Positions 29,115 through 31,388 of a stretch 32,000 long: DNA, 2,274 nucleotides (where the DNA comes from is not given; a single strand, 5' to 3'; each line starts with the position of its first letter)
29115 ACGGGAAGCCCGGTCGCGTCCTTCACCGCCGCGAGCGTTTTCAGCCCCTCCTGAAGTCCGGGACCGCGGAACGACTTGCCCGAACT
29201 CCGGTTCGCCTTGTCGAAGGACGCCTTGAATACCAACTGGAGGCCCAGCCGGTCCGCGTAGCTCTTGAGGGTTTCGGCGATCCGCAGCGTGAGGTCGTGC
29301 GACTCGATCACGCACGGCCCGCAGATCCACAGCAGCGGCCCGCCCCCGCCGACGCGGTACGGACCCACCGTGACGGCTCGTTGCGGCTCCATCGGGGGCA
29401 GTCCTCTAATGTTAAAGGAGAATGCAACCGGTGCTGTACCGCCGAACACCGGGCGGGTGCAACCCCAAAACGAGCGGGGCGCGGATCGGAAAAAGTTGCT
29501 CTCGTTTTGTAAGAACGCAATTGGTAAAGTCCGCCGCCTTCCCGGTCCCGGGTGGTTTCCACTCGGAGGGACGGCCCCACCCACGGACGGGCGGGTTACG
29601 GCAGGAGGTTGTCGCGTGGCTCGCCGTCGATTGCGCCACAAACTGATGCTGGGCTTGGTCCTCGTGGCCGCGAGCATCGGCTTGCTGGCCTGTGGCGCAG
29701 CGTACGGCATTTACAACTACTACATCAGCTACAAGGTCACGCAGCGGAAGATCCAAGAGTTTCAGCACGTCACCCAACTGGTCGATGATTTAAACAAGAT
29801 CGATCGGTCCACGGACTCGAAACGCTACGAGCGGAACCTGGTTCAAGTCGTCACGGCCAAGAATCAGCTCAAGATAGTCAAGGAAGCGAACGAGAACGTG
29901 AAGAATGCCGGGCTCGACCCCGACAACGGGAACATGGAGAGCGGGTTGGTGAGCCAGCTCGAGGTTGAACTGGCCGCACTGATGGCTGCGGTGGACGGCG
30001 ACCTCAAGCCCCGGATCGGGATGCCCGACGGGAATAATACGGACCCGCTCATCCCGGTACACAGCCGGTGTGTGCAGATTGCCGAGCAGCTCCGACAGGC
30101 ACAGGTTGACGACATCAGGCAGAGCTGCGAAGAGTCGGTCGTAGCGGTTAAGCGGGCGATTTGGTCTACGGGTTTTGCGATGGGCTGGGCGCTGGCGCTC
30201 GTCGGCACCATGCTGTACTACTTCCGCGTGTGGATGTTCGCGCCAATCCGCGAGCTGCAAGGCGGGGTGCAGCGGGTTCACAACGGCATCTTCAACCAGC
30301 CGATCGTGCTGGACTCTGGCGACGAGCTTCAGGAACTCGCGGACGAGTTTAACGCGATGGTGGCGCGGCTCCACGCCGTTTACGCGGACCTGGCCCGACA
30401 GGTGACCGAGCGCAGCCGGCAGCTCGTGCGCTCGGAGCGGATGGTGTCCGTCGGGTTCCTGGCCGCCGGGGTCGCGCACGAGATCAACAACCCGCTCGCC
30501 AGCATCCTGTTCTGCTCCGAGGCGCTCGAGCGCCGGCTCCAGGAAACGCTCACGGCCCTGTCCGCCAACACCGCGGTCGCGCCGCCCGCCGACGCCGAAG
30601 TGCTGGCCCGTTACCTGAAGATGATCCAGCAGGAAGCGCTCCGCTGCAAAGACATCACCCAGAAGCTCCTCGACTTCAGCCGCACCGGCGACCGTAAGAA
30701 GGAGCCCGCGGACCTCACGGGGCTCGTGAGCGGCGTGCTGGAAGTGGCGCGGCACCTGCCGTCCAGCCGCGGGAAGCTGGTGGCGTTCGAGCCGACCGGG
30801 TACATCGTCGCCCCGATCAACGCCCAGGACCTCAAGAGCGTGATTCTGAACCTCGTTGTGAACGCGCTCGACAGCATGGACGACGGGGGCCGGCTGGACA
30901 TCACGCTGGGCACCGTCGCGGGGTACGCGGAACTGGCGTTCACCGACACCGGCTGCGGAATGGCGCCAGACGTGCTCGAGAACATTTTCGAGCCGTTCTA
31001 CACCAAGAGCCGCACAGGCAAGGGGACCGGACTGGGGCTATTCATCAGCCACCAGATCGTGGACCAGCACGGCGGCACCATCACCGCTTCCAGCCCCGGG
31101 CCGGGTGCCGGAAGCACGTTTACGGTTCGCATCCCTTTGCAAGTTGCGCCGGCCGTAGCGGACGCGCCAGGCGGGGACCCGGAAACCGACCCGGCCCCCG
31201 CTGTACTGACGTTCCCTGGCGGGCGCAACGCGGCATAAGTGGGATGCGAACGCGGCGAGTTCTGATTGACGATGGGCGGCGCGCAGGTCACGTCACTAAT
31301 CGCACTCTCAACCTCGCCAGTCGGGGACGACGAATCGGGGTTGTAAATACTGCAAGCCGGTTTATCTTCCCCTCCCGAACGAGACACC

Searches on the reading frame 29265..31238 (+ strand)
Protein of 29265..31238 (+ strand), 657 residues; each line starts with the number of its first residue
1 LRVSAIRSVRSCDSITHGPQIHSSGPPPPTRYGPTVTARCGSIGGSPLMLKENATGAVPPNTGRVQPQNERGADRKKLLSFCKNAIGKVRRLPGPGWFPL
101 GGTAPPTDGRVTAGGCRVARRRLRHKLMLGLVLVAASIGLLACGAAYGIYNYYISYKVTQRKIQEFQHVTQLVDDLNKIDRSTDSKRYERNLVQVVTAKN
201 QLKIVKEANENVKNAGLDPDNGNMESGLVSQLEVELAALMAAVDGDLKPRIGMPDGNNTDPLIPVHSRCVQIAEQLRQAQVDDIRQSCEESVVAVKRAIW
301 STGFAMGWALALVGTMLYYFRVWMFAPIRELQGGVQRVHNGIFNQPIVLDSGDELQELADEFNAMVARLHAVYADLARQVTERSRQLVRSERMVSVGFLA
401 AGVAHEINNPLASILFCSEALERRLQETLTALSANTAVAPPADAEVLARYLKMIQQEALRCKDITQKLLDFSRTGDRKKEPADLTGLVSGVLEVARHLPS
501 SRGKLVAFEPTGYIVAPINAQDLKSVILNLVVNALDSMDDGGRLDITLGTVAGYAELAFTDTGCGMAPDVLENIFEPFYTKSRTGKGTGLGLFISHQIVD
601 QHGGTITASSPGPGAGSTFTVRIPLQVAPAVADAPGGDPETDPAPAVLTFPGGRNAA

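Call 70: search_protein_families(library=pfam, proteins=[window:29265-31238:+], max_evalue=0.001)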
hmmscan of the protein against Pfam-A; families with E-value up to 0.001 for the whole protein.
window:29265-31238:+ (657 aa): 3 families
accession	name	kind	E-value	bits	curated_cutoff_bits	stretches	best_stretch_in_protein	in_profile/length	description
PF02518.31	HATPase_c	-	9.5e-27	94.1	26.4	1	520-626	3-110/111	Histidine kinase-, DNA gyrase B-, and HSP90-like ATPase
PF00512.31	HisKA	-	2.5e-13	50.3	26.9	1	398-474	4-63/66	His Kinase A (phospho-acceptor) domain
PF00672.30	HAMP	-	4.1e-09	37.1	25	1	325-371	7-53/53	HAMP domain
